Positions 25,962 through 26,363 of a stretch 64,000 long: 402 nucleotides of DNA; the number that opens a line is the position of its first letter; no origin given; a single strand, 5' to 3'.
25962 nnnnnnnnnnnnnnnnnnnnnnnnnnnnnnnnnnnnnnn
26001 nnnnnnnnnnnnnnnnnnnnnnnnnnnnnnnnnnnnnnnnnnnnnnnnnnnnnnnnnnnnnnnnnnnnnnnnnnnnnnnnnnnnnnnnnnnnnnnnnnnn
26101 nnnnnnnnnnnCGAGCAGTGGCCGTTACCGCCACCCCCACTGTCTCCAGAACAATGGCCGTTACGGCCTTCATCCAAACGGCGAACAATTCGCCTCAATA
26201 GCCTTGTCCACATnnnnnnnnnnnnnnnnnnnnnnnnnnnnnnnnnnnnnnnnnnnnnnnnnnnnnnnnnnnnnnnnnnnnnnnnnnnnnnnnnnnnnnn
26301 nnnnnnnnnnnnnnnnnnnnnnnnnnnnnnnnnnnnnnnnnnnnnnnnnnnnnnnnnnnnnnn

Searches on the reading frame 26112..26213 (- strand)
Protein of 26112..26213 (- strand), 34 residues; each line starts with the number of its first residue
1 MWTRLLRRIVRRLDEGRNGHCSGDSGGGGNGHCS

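Call 61: search_protein_families(library=ncbifam, proteins=[window:26112-26213:-], max_evalue=10)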
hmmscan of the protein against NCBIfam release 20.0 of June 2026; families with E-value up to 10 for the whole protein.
seq(34 aa): 0 families

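Call 86: list_cluster_members(proteins=[window:26112-26213:-, window:26112-26225:-, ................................, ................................, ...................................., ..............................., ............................, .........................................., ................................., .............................])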
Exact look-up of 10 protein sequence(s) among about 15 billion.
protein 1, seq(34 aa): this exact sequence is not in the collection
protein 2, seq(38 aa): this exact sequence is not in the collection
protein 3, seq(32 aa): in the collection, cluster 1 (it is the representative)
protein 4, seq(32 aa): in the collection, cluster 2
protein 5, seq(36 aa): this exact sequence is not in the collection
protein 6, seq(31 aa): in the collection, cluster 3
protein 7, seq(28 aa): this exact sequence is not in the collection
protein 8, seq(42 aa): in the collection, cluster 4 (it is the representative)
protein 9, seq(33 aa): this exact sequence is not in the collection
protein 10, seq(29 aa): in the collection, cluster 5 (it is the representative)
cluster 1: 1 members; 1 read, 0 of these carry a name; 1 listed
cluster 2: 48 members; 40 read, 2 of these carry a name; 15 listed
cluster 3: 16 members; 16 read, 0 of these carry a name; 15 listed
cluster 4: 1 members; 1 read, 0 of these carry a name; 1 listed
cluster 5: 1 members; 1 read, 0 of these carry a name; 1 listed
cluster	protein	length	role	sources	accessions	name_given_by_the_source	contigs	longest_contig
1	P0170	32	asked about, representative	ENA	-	-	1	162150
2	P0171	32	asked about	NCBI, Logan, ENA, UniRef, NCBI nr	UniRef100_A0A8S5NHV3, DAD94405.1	Uncharacterized protein n=1 Tax=Siphoviridae sp. cttFh17 TaxID=2826491 ... | MAG TPA: hypothetical protein [Siphoviridae sp. cttFh17]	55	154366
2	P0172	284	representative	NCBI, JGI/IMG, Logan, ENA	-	organic radical activating enzyme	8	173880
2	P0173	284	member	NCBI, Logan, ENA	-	-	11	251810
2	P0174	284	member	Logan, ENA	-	-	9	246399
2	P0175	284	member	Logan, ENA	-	-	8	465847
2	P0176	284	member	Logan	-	-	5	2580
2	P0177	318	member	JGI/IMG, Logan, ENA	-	-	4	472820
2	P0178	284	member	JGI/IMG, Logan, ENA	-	-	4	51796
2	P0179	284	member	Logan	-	-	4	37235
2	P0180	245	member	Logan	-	-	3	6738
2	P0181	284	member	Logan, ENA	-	-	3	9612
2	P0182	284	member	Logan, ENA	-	-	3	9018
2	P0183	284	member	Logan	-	-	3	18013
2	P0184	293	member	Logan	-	-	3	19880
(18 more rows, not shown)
